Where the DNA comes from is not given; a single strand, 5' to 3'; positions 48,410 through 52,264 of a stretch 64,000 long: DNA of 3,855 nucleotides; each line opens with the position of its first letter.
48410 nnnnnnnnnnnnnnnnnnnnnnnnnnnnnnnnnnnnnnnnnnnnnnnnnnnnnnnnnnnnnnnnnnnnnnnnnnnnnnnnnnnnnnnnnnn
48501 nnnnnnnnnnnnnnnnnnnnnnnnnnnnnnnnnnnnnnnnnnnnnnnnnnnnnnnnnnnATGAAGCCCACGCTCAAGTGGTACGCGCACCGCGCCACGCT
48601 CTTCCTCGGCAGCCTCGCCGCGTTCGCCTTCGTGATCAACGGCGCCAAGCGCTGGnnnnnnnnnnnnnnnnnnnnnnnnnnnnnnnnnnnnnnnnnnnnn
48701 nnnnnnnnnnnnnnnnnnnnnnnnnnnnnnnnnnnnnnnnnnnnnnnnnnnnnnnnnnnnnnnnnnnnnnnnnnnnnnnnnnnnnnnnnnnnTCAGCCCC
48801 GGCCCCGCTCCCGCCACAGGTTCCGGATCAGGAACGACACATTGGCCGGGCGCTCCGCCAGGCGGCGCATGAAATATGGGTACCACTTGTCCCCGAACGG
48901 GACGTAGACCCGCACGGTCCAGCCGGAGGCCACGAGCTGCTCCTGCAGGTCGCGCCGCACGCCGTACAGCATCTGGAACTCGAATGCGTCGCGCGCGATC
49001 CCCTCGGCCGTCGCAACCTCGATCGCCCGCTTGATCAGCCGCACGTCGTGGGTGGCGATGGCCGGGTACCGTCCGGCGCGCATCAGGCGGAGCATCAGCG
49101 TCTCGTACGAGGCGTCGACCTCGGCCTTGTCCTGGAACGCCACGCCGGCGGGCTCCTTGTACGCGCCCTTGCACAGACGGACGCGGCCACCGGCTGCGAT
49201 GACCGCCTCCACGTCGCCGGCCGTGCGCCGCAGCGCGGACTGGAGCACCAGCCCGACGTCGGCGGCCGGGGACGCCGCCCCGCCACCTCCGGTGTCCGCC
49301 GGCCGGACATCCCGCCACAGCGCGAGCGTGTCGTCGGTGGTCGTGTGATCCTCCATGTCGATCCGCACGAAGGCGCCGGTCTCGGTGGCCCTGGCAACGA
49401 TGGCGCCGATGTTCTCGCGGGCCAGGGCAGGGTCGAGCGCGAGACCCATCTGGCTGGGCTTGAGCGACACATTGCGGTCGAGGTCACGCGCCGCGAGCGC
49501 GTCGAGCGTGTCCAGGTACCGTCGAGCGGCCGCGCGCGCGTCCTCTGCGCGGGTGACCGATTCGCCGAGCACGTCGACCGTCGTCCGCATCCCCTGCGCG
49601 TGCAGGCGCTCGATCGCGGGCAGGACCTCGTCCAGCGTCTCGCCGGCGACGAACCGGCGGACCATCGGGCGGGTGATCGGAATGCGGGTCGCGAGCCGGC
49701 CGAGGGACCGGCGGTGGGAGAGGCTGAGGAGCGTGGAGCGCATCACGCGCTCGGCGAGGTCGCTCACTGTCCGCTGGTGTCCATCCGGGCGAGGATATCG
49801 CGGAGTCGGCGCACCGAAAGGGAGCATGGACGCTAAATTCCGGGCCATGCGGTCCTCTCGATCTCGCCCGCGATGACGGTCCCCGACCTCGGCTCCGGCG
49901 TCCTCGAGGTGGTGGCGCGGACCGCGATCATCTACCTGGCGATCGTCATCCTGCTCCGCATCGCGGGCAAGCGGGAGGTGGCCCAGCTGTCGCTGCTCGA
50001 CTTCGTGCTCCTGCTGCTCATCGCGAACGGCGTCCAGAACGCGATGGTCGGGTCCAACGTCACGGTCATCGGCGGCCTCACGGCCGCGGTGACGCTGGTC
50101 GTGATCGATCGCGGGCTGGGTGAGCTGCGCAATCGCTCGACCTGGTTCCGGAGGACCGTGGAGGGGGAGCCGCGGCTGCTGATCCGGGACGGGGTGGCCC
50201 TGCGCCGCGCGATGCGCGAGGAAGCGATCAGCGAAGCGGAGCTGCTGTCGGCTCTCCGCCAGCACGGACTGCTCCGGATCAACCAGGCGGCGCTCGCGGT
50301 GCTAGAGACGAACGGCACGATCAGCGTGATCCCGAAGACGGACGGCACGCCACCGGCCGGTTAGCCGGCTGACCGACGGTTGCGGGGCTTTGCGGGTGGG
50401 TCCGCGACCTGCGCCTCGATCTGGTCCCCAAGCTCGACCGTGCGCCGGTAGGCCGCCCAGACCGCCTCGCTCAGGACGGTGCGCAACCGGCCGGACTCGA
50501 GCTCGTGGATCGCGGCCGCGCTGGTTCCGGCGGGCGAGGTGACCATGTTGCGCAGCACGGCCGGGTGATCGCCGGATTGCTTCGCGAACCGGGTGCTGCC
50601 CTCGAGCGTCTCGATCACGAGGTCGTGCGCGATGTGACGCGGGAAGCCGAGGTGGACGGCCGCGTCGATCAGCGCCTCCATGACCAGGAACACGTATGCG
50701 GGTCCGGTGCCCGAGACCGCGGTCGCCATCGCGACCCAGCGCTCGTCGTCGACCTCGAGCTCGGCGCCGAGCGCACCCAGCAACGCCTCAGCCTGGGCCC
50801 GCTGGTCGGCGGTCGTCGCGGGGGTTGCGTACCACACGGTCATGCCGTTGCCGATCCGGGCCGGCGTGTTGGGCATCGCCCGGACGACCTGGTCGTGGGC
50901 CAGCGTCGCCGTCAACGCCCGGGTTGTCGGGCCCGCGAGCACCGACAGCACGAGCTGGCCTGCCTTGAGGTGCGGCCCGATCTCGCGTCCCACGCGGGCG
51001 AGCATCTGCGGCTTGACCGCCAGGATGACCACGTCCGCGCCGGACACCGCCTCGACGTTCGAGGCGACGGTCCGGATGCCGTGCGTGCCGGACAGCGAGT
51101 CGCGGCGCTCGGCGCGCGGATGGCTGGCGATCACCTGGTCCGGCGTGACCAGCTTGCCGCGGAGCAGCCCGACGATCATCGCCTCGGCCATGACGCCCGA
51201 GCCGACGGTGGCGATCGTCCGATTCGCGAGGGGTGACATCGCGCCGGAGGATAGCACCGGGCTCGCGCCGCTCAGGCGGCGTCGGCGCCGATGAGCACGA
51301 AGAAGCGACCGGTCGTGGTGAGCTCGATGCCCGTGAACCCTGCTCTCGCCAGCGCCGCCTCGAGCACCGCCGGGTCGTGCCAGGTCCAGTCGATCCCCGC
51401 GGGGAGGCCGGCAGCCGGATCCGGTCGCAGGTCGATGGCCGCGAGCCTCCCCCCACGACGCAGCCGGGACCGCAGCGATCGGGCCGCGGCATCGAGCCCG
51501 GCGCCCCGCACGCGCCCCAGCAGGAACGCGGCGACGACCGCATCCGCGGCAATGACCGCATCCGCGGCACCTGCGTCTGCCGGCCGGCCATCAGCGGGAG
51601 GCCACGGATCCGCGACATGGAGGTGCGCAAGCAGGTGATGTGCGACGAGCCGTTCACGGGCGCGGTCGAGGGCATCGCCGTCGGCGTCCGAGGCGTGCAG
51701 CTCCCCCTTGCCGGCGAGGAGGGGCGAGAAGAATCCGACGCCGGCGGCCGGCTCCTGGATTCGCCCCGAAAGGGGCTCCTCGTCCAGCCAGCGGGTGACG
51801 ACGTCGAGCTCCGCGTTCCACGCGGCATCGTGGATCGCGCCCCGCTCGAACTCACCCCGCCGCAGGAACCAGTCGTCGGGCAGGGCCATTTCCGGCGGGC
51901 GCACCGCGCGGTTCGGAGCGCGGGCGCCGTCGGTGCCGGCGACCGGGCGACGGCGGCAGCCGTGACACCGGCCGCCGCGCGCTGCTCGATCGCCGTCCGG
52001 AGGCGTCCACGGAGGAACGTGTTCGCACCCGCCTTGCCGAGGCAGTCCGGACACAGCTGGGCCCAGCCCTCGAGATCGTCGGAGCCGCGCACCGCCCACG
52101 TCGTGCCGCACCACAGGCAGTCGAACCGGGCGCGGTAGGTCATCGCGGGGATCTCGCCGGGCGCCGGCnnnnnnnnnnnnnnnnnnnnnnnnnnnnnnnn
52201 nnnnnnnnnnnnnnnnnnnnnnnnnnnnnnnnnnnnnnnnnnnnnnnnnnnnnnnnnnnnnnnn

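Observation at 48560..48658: Unannotated pair of paralogous 32-aa membrane microproteins ending in G-A-K-R-W (copy 1)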

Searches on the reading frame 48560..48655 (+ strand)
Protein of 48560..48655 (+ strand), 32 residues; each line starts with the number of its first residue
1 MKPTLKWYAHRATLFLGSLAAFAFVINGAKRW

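Call 6: search_protein_families(library=ncbifam, proteins=[window:48560-48655:+], max_evalue=10)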
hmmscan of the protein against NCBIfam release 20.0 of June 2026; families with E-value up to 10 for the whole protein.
seq(32 aa): 0 families

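Call 7: search_protein_families(library=pfam, proteins=[window:48560-48655:+], max_evalue=10)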
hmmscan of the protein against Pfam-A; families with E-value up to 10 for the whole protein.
seq(32 aa): 0 families

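Call 37: search_protein_representatives(alignment_id=A3)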
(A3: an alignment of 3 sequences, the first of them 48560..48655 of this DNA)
Query: 3 sequences, 33 profile positions. Proteins with E-value up to 0.001 (for the whole library): 26; up to 1e-10: 4; up to 1e-30: 0. The best 26 are listed.
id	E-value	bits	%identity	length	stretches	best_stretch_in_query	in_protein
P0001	2.4e-16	75.5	-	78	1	1-33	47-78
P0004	6.8e-14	67.6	-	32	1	3-33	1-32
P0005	1.9e-11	59.8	-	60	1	2-33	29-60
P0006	1.9e-11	59.8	-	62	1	2-33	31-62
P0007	4.8e-10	55.3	-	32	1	3-33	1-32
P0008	2.6e-09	53.0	-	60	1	2-33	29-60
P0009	3.1e-09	52.7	-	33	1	1-33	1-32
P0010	2.7e-08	49.7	-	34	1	3-33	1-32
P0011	3.3e-08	49.4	-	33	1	1-33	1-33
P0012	7.2e-08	48.3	-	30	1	5-33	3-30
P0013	2.1e-07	46.8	-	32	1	3-33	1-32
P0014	3.1e-07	46.3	-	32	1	1-33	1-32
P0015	3.9e-07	46.0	-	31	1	6-33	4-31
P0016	3.9e-07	46.0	-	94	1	3-30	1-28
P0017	4.0e-07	46.0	-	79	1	9-33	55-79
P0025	1.3e-04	37.9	-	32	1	3-33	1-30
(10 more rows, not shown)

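Call 39: find_encoding_contigs(protein=P0025, flank=6000, max_places=4)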
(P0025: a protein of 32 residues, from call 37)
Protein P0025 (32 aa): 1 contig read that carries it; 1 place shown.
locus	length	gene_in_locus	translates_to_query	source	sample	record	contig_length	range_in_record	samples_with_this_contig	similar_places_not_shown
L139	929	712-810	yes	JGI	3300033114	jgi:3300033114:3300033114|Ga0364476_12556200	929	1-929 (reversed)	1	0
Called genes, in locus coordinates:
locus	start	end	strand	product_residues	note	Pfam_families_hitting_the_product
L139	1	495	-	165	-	?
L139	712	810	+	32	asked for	-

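Call 40: find_encoding_contigs(protein=P0010, flank=6000, max_places=4)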
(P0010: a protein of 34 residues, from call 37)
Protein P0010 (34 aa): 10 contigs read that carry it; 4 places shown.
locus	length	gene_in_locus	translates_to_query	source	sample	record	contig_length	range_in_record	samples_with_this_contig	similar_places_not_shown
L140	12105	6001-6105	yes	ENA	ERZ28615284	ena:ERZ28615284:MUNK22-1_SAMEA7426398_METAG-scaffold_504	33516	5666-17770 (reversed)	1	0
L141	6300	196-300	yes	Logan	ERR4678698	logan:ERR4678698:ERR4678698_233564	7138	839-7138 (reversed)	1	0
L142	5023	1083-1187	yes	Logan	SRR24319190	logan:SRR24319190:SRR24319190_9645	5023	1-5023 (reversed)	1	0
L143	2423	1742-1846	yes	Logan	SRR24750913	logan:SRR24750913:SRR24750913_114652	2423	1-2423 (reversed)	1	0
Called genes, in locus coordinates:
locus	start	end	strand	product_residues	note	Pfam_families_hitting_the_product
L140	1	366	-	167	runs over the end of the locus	PF00571:CBS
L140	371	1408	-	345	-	PF02775:TPP_enzyme_C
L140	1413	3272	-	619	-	PF01558:POR, PF01855:POR_N, PF17147:PFOR_II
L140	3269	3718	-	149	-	PF00571:CBS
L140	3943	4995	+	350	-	PF00892:EamA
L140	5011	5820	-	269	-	PF03328:HpcH_HpaI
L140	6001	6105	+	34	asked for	-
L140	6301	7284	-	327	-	PF01619:Pro_dh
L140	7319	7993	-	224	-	-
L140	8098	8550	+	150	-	-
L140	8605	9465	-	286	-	PF03807:F420_oxidored, PF14748:P5CR_dimer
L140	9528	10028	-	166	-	PF13649:Methyltransf_25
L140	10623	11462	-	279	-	PF01497:Peripla_BP_2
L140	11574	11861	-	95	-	PF12838:Fer4_7, PF13237:Fer4_10 (faint), PF14697:Fer4_21 (faint), PF13484:Fer4_16 (faint), PF00037:Fer4, PF12797:Fer4_2 (weak), PF12837:Fer4_6 (weak)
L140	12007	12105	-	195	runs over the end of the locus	-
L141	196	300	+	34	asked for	-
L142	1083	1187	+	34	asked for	-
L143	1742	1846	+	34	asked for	-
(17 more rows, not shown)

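Call 71: search_protein_families(library=padloc, proteins=[window:48560-48655:+], max_evalue=10)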
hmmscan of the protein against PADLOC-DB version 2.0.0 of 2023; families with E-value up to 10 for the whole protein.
seq(32 aa): 0 families

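Call 72: search_protein_families(library=phrogs, proteins=[window:48560-48655:+], max_evalue=10)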
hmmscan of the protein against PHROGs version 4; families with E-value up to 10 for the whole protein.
seq(32 aa): 0 families

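Call 73: search_solved_structures(query=A3, max_evalue=10)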
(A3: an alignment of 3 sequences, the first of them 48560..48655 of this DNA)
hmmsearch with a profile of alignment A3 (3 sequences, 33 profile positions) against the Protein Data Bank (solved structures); distinct sequences matched with E-value up to 10: 11.
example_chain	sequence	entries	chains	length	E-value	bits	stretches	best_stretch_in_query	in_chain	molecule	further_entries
8j5k_F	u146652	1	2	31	0.43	13.8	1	5-26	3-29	PsbF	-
6jlu_F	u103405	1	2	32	0.44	13.8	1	5-26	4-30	PsbF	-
6yp7_f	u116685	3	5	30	0.91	12.8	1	9-26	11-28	Cytochrome b559 subunit beta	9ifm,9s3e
6j3y_F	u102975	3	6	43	1.1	12.6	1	5-26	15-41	Cytochrome b559 subunit beta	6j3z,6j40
8iwh_F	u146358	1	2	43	1.2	12.4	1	5-26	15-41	Cytochrome b559 subunit beta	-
4yuu_F1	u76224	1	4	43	1.5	12.1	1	5-26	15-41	Cytochrome b559 subunit beta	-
9hei_F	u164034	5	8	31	2.5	11.4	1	5-26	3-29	Cytochrome b559 subunit beta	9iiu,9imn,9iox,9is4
8bd3_F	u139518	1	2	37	2.6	11.3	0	5-26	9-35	Cytochrome b559 subunit beta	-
7pi0_F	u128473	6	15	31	2.6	11.3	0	5-26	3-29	Cytochrome b559 subunit beta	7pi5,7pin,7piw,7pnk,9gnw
8wql_FD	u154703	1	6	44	6.7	10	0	5-26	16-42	Cytochrome b559 subunit beta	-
9t5u_F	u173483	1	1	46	7.3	9.9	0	5-26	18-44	PsbF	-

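Call 74: search_solved_structures(query=window:48560-48655:+, max_evalue=10, show_alignments=2)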
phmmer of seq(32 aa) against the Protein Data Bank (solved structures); distinct sequences matched with E-value up to 10: 2.
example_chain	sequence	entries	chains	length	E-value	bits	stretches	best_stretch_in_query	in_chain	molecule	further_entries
7awz_A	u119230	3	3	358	0.38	14.5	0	12-32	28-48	Scone-E | SconeE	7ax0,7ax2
3hxj_A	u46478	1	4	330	1.1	13.1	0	9-31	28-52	Pyrrolo-quinoline quinone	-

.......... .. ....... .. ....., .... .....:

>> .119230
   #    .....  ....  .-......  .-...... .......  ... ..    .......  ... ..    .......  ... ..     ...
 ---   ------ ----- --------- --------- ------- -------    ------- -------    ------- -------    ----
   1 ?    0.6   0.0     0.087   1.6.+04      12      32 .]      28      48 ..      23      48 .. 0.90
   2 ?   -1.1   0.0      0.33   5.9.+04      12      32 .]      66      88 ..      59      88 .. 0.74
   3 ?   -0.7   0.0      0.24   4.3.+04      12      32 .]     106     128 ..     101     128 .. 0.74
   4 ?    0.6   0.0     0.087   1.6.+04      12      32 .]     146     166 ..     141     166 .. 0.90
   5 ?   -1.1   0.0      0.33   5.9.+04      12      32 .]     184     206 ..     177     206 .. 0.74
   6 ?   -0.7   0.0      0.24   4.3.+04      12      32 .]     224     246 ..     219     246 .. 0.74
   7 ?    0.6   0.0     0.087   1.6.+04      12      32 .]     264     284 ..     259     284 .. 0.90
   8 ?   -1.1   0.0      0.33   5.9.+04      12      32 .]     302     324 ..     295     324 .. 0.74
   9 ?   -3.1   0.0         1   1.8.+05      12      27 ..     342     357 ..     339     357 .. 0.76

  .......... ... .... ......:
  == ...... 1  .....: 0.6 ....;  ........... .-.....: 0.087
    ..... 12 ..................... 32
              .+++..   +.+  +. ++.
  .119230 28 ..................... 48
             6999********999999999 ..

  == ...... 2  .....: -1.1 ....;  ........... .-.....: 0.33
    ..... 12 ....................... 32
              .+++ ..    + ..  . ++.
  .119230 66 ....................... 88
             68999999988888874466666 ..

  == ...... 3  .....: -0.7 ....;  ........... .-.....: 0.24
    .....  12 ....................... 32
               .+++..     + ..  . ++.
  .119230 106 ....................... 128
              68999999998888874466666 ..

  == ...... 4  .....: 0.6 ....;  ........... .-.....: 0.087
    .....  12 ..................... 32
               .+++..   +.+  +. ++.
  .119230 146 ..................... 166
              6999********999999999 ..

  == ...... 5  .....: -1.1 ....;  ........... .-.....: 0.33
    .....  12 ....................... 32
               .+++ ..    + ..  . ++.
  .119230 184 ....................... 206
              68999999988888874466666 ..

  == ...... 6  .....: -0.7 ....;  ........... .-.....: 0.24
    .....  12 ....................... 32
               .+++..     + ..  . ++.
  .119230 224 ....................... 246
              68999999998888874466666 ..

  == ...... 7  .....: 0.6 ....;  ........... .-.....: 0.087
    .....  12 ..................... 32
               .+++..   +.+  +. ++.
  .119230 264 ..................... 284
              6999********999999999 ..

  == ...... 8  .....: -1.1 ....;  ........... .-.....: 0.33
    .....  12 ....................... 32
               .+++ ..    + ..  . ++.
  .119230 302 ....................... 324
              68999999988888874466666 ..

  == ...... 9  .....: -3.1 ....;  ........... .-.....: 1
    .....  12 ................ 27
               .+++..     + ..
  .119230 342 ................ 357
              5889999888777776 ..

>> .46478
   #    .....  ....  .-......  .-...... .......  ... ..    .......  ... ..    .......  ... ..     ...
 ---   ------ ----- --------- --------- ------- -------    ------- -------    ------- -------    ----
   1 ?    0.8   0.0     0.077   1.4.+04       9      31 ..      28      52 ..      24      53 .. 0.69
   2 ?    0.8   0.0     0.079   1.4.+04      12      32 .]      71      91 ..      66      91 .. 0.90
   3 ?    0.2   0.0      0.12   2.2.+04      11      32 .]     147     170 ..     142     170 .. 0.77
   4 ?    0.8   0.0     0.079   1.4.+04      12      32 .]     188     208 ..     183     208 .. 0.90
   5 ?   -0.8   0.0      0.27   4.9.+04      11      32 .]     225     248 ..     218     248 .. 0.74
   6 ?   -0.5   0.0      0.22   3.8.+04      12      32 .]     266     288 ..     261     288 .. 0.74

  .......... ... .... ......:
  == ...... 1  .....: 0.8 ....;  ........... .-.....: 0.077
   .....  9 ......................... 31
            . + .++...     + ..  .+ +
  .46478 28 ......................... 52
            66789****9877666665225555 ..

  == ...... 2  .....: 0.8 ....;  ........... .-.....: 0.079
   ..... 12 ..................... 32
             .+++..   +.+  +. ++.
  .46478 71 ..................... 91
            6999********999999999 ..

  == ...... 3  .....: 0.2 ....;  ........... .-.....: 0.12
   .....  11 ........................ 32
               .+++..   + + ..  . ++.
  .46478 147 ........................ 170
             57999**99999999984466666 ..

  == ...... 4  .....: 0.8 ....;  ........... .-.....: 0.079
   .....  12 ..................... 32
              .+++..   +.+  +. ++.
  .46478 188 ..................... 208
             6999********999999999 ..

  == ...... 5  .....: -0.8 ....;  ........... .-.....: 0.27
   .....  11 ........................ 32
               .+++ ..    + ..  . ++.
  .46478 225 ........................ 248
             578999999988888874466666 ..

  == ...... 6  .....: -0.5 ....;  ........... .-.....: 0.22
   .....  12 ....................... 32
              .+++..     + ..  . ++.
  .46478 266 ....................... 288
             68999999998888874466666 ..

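Call 81: predict_structure(alignment_id=A3)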
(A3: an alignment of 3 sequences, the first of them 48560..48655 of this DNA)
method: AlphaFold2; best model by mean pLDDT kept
length: 32 residues; sequences in the alignment: 3
mean_pLDDT: 84.0   pTM: 0.36
mean pLDDT of the five models: 84.0, 83.1, 82.4, 80.7, 78.9
residues with pLDDT >= 90: 12; 70-90: 16; 50-70: 4; < 50: 0
segments of 3 or more residues with pLDDT < 50: none
pLDDT, mean of each block of 10 residues (from residue 1): 76 91 88 68
secondary structure, 60 per line:
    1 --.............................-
elements in order: H3-31

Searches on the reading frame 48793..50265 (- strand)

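Call 11: search_protein_families(library=pfam, proteins=[window:48793-50265:-], max_evalue=0.001)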
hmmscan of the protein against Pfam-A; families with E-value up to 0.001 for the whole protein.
window:48793-50265:- (490 aa): 1 family
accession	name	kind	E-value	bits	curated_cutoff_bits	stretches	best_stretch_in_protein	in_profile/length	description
PF01619.24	Pro_dh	-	4.8e-36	125.2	27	1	215-479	2-276/278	Proline dehydrogenase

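Call 62: search_protein_families(library=ncbifam, proteins=[window:48793-50265:-], max_evalue=0.01)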
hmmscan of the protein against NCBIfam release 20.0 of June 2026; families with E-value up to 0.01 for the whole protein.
window:48793-50265:- (490 aa): 3 families
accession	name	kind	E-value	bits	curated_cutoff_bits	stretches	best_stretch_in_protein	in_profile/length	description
NF045947.1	ProDh_Thermus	equivalog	8.6e-86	287.9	500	1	173-483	5-304/307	proline dehydrogenase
NF008869.0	PRK11904.1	equivalog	2.1e-19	68.9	747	1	200-480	175-481/1042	bifunctional proline dehydrogenase/L-glutamate gamma-semialdehyde dehydrogenase PutA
NF008772.0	PRK11809.1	equivalog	2.9e-11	41.7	1750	2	199-259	253-313/1318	trifunctional transcriptional regulator/proline dehydrogenase/L-glutamate gamma-semialdehyde dehydrogenase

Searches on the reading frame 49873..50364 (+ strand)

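Call 11: search_protein_families(library=pfam, proteins=[window:49873-50364:+], max_evalue=0.001)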
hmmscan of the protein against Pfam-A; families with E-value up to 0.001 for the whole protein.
window:49873-50364:+ (163 aa): 1 family
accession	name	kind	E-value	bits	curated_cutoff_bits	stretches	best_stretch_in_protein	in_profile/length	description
PF04239.17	DUF421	-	3.9e-16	59.1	23.6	1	88-157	2-71/129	YetF C-terminal domain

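Call 62: search_protein_families(library=ncbifam, proteins=[window:49873-50364:+], max_evalue=0.01)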
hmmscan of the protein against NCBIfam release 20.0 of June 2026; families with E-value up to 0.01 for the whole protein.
window:49873-50364:+ (163 aa): 0 families

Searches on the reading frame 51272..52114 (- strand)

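Call 24: search_protein_families(library=pfam, proteins=[window:51272-52114:-], max_evalue=0.1)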
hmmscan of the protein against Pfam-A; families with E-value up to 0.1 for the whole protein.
window:51272-52114:- (280 aa): 2 families
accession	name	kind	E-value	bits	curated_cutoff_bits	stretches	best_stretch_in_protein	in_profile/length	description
PF08242.18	Methyltransf_12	-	4.7e-05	24.5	30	1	124-224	5-98/98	Methyltransferase domain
PF13649.12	Methyltransf_25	-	0.0069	17.5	27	1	123-215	5-90/97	Methyltransferase domain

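Call 62: search_protein_families(library=ncbifam, proteins=[window:51272-52114:-], max_evalue=0.01)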
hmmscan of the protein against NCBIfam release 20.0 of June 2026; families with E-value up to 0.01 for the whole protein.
window:51272-52114:- (280 aa): 0 families
